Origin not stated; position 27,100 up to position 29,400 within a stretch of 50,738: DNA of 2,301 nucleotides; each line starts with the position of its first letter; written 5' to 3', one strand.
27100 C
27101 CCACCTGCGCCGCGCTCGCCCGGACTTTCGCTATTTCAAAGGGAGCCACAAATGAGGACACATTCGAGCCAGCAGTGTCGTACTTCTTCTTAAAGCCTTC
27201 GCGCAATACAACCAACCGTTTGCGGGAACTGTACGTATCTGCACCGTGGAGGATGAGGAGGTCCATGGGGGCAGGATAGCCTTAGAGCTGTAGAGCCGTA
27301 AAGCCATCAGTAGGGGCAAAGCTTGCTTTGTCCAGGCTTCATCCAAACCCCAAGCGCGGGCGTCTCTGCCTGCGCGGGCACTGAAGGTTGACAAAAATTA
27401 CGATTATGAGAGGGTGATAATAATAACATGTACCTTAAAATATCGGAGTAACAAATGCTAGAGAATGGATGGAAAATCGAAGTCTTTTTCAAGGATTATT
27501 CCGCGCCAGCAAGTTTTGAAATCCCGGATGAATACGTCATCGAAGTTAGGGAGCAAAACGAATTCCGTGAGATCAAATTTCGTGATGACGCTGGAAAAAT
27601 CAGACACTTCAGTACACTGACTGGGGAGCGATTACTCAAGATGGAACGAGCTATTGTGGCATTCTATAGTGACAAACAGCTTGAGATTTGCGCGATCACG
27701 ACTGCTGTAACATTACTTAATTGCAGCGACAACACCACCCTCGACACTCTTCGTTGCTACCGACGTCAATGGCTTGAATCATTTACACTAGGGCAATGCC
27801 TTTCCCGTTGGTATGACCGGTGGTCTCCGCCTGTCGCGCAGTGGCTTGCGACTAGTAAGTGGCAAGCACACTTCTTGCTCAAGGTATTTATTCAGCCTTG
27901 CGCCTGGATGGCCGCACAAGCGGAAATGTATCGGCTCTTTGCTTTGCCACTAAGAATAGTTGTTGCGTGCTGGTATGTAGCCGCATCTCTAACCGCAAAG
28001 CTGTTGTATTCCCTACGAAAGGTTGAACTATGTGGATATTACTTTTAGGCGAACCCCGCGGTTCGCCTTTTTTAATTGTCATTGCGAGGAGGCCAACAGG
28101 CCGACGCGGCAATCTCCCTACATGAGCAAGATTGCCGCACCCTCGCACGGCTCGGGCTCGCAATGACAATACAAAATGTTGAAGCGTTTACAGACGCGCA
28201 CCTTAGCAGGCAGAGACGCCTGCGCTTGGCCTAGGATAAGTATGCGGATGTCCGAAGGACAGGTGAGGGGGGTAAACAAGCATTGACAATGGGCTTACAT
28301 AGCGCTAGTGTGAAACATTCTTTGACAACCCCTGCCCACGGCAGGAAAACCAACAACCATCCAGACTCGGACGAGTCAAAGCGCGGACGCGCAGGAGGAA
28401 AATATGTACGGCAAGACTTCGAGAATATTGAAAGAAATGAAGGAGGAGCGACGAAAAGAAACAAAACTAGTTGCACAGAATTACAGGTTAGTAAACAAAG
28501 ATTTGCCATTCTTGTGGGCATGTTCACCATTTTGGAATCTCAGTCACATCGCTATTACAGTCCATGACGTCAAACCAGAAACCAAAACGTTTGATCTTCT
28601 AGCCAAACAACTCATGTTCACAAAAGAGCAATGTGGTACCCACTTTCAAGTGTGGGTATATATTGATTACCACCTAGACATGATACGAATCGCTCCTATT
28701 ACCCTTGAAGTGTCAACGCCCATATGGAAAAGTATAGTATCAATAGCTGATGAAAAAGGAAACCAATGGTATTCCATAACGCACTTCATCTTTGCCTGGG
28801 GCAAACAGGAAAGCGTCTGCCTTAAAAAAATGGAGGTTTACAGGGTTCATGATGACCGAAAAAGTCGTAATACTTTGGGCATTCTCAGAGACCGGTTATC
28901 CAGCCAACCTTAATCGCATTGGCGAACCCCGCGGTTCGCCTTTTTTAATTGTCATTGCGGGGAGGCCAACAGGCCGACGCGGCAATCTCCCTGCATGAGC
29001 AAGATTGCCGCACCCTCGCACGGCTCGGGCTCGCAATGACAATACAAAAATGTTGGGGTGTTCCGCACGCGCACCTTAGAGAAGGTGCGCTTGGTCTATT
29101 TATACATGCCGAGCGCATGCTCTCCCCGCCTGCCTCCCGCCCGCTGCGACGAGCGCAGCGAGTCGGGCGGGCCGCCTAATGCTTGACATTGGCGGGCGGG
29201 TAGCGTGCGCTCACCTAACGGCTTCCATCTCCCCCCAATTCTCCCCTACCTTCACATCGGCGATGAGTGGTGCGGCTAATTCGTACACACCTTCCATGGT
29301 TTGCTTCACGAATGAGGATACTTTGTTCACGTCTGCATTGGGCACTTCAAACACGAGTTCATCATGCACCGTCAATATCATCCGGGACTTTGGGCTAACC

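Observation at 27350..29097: Two tandem ~870-bp cassettes (orphan ORF plus near-identical structured 3' module) wedged between holA and polA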

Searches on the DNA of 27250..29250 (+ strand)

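Call 28: search_rna_families(source=window, start=27250, end=29250, threshold=evalue, max_evalue=5)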
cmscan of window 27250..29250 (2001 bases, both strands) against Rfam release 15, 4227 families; matches with E-value up to 5: 4.
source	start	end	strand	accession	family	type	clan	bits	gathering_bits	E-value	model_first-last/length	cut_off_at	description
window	27999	28076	+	RF03534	sRNA71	Gene; sRNA;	-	23.7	50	1.3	1-104/104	no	Staphylococcus sRNA71 small RNA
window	27991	28078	+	RF02538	TarB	Gene; sRNA;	-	20.1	80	0.88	1-79/79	no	Vibrio ToxT activated RNA TarB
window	28047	28142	-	RF01529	CC3552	Gene; sRNA;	-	19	50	3.3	1-106/106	no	Cauldobacter sRNA CC3552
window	28928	28967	+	RF01839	eeev_FSE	Cis-reg; frameshift_element;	-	17.4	80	3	1-73/73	no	eastern equine encephalitis ribosomal frameshift element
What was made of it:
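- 28318..28403 (+): ORF2-family 5' leader: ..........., hairpin 28331-28345, an A/C-rich stretch, then a three-way junction (28360-28396). The junction pairs UCC with the GGA of the Shine-Dalgarno and carries two hairpins with GGA-containing tetraloops. No Rfam match (call 28).
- On Rfam RNA families: Only chance-level hits, with E of 0.88 or more (call 28).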

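Call 98: build_rna_model(alignment_id=A5, structure=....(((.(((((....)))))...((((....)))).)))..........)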
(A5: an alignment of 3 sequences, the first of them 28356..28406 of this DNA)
Model R1 built from alignment A5 (3 sequences, 51 columns); structure: as given.
model positions 51; base pairs 12; branch points 1; effective number of sequences 2.67; information 1.086 bits per position. Calibrated on 0.2 Mb of random sequence (short: E-values are rough).
structure used (alignment columns):
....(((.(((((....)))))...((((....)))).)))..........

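Call 99: search_with_rna_model(model_id=R1, sources=[window, L001, L002, L009, L130, L131, L252, L253, L254, L255, L256, L257, L258, L014, L025, L063, L070, L089, L038, L120], max_evalue=5, show_alignments=4)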
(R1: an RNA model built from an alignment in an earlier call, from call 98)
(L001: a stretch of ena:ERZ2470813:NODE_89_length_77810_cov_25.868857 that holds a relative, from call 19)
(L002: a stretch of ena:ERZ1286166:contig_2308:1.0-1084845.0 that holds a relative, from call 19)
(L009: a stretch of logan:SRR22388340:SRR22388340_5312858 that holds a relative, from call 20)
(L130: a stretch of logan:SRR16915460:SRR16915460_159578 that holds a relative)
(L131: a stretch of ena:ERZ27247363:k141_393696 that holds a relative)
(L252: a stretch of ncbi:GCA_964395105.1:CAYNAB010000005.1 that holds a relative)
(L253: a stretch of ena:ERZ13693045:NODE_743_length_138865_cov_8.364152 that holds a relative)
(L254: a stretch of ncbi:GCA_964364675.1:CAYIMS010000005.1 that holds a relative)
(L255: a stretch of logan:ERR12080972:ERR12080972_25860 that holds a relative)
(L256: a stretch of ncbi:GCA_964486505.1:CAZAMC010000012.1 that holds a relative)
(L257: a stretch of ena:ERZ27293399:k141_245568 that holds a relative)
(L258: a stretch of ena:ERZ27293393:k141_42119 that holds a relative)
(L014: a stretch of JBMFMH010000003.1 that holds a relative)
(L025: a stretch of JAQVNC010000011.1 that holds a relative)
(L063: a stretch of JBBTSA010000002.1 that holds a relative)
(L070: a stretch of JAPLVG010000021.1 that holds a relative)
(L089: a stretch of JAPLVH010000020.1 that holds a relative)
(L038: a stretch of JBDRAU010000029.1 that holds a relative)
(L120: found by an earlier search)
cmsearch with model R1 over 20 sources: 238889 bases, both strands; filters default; matches with E-value up to 5: 5.
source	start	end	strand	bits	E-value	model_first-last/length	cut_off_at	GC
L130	6106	6156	+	78.7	3.7e-23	1-51/51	no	0.57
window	28356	28406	+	78.3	5.3e-23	1-51/51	no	0.57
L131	1596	1645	+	75.1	6.2e-22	1-51/51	no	0.52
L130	6766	6808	+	13.6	0.26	1-51/51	no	0.47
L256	4965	4978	+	13.4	0.31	24-37/51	no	0.71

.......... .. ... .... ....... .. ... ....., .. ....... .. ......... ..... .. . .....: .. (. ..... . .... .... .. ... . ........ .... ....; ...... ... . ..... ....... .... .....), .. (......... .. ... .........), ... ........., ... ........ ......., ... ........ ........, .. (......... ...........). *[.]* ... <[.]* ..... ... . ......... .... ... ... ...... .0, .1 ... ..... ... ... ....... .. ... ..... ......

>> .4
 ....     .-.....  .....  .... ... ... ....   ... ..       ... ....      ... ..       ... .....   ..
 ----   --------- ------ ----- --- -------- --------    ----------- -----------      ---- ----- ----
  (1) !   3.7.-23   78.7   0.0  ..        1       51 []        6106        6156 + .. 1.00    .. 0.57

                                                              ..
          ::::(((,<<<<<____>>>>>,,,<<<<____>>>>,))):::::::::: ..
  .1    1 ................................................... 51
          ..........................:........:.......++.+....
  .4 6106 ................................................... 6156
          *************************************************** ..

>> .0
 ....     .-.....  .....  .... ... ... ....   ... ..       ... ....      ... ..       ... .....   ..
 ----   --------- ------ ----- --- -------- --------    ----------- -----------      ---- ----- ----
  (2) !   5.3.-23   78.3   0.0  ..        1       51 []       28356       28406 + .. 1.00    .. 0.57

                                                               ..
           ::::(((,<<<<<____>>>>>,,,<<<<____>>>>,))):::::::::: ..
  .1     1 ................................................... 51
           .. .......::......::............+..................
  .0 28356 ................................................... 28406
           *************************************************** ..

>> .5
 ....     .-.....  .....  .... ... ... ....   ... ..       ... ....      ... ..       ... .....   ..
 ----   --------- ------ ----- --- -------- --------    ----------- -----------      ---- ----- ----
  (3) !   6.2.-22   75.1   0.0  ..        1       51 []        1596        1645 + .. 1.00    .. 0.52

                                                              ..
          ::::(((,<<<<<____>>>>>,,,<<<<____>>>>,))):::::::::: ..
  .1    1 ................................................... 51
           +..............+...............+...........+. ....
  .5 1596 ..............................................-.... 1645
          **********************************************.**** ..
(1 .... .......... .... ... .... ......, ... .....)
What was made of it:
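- Tried and rejected: There were none in 239 kb of the window and selected fetched loci with a covariance model (calls 98, 99).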

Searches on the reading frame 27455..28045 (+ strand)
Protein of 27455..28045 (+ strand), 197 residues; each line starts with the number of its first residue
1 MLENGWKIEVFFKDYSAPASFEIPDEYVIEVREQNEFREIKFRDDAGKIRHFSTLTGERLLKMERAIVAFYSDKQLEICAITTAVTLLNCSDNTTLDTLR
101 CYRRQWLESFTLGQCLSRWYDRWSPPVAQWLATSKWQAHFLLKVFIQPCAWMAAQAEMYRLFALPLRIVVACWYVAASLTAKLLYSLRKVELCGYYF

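Call 12: search_protein_families(library=pfam, proteins=[window:27455-28045:+], max_evalue=0.1)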
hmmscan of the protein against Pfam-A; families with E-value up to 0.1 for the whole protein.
window:27455-28045:+ (197 aa): 0 families

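Call 13: search_protein_families(library=padloc, proteins=[window:27455-28045:+], max_evalue=1)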
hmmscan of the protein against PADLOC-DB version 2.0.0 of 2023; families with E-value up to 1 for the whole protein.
window:27455-28045:+ (197 aa): 0 families

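Call 14: search_protein_families(library=phrogs, proteins=[window:27455-28045:+], max_evalue=1)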
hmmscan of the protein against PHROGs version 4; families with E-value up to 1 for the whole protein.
window:27455-28045:+ (197 aa): 0 families
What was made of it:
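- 27455..28048 (+): ORF1: a lineage-restricted protein of 197 aa with a sub-threshold CFI-box-CTERM-like segment (residues 79-139). No Pfam, PADLOC or PHROGs hit (calls 12-14).
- No PADLOC, PHROGs or Pfam hit for either ORF (calls 12-14).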

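Call 15: find_encoding_contigs(protein=window:27455-28045:+, flank=10000, max_places=6)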
Protein window:27455-28045:+ (197 aa): no gene with exactly this product is on record in the collection.

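Call 17: find_homologous_proteins(query=window:27455-28045:+, max_evalue=0.01)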
Query window:27455-28045:+ (197 aa): 3 proteins with E <= 0.01 among 81 candidates.
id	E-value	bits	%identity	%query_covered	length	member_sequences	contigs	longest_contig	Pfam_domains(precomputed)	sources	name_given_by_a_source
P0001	1.0e-130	451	100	100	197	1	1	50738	-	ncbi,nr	ncbi:MAG: hypothetical protein Q8O51_02700 [bacterium]|nr:hypothetical protein [bacterium]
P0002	4.3e-102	358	83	95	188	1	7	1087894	-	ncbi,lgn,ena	ncbi:MAG: hypothetical protein AAB424_03230 [Patescibacteria group bacterium]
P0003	5.5e-93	328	77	95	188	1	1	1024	-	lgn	-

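Call 19: find_encoding_contigs(protein=P0002, flank=10000, max_places=8)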
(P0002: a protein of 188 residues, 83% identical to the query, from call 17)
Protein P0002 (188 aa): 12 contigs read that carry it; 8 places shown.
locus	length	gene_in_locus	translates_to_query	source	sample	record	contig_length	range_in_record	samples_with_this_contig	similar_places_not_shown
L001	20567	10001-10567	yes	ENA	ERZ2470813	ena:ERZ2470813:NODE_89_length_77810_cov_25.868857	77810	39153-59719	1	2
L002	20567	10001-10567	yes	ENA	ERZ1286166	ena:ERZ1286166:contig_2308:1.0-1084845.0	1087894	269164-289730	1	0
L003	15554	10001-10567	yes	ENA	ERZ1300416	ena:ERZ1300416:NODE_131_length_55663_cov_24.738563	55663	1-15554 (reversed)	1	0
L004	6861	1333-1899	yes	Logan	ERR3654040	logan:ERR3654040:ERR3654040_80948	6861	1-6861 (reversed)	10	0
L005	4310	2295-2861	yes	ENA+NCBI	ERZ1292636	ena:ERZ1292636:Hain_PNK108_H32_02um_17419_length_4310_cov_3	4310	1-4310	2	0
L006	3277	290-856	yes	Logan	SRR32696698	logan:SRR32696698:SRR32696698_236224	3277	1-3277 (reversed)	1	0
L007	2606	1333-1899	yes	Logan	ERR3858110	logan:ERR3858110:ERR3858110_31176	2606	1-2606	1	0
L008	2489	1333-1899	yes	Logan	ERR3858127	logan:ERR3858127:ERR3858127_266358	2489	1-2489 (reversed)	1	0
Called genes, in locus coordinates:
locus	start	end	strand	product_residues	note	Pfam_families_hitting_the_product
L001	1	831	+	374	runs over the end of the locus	PF18780:HNH_repeat (faint)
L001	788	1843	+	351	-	PF02195:ParB_N, PF17762:HTH_ParB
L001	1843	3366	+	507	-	PF04542:Sigma70_r2, PF04539:Sigma70_r3 (weak), PF04545:Sigma70_r4 (weak)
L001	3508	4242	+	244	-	PF14622:Ribonucleas_3_3, PF00636:Ribonuclease_3, PF00035:dsrm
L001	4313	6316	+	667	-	PF00270:DEAD (faint), PF04851:ResIII, PF17757:UvrB_inter, PF27431:UvrB_3rd, PF00271:Helicase_C, PF12344:UvrB, PF02151:UVR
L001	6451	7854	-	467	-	PF13522:GATase_6, PF13537:GATase_7, PF00156:Pribosyltran (weak)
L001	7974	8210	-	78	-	PF13451:zf_Tbcl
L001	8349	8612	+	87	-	PF01649:Ribosomal_S20p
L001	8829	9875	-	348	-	PF21694:DNA_pol3_delta_C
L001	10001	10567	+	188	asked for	-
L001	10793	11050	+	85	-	-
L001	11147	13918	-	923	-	PF02739:5_3_exonuc_N, PF01367:5_3_exonuc, PF01612:DNA_pol_A_exo1, PF22619:DNA_polI_exo1, PF00476:DNA_pol_A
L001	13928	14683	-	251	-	PF00413:Peptidase_M10 (weak)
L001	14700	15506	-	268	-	PF01875:Memo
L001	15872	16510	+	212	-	-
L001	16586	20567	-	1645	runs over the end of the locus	PF13205:Big_5, PF01835:MG2, PF07703:A2M_BRD (weak), PF00207:A2M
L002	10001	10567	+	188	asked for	-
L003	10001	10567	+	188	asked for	-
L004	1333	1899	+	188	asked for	-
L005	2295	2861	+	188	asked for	-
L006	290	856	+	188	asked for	-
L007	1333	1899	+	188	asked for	-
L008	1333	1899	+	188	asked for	-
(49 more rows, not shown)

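Call 20: find_encoding_contigs(protein=P0003, flank=10000, max_places=4)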
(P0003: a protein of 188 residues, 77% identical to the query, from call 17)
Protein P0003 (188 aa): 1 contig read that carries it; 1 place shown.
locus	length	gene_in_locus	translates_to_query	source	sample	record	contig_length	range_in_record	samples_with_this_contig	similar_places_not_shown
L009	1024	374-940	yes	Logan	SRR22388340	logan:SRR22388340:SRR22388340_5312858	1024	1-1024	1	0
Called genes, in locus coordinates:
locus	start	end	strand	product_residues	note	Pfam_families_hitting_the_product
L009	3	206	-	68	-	?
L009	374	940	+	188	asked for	-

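Call 46: predict_structure(alignment_id=A3)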
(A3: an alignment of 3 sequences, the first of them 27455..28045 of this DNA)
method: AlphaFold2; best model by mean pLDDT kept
length: 197 residues; sequences in the alignment: 3
mean_pLDDT: 41.2   pTM: 0.27
mean pLDDT of the five models: 41.2, 40.8, 39.7, 39.7, 39.5
residues with pLDDT >= 90: 0; 70-90: 3; 50-70: 34; < 50: 160
segments of 3 or more residues with pLDDT < 50: 1-7, 9-20, 57-132, 135-139, 141-197
pLDDT, mean of each block of 10 residues (from residue 1): 41 39 66 58 64 49 35 29 24 34 33 37 42 48 45 39 37 40 33 27
secondary structure, 60 per line:
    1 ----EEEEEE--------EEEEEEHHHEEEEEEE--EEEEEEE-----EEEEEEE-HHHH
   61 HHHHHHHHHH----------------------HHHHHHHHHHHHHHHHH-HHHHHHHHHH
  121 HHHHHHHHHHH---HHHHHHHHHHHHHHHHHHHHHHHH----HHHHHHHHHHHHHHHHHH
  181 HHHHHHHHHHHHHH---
elements in order: E5-10 E19-24 E28-34 E37-43 E49-55 H57-70 H93-109 H111-131 H135-158 H163-194

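Call 68: search_protein_families(library=pfam, proteins=[L001:10696-10872:+], max_evalue=0.05)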
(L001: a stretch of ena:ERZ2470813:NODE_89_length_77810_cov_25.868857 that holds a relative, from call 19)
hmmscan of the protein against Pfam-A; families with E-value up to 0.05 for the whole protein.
L001:10696-10872:+ (59 aa): 0 families

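Call 93: search_protein_families(library=ncbifam, proteins=[window:27455-28045:+], max_evalue=0.1)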
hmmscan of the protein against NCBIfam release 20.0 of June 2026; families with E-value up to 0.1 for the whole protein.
window:27455-28045:+ (197 aa): 1 family
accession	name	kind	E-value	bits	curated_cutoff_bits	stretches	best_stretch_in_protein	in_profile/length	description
NF041770.1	CFI_box_CTERM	domain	1.3e-08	34.5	40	1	79-139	1-59/69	CFI-box-CTERM domain-containing protein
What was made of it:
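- ORF1's only signal is a CFI-box-CTERM-like segment (call 93).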

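Call 94: search_solved_structures(query=A3, max_evalue=1)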
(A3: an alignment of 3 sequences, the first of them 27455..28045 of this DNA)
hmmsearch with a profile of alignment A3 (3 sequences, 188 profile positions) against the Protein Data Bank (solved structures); distinct sequences matched with E-value up to 1: 7.
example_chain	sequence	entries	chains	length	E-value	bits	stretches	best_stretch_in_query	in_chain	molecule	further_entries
8bbf_C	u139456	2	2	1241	0.038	16.8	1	37-136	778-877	Intraflagellar transport protein 122 homolog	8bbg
8fgw_B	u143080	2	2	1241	0.038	16.8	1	37-136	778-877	Intraflagellar transport protein 122 homolog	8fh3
8bbe_C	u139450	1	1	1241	0.038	16.8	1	37-136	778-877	Intraflagellar transport protein 122 homolog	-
7pua_Cd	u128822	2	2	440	0.34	13.7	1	99-138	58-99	mS26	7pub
6hiw_Cd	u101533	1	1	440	0.34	13.7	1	99-138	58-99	mS26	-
6hiv_Cd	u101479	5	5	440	0.34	13.7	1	99-138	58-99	mS26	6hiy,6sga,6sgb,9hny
7ane_q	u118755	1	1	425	0.66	12.8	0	95-135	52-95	mS26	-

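Call 97: search_protein_families(library=ncbifam, proteins=[P0002, P0003], max_evalue=0.01)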
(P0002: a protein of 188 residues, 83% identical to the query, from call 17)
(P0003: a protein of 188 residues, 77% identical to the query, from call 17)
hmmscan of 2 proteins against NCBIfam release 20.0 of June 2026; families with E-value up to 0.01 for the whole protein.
P0002 (188 aa): 1 family
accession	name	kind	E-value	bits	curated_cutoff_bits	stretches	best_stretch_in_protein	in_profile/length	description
NF041770.1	CFI_box_CTERM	domain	2.5e-09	36.8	40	1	79-139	1-59/69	CFI-box-CTERM domain-containing protein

P0003 (188 aa): 1 family
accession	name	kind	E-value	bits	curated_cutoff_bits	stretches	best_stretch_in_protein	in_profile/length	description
NF041770.1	CFI_box_CTERM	domain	5.5e-09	35.7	40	1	79-139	1-59/69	CFI-box-CTERM domain-containing protein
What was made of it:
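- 27455..28048 (+): NF041770 at E about 1e-9, 35-37 bits against a cut-off of 40, in all three (calls 93, 97).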
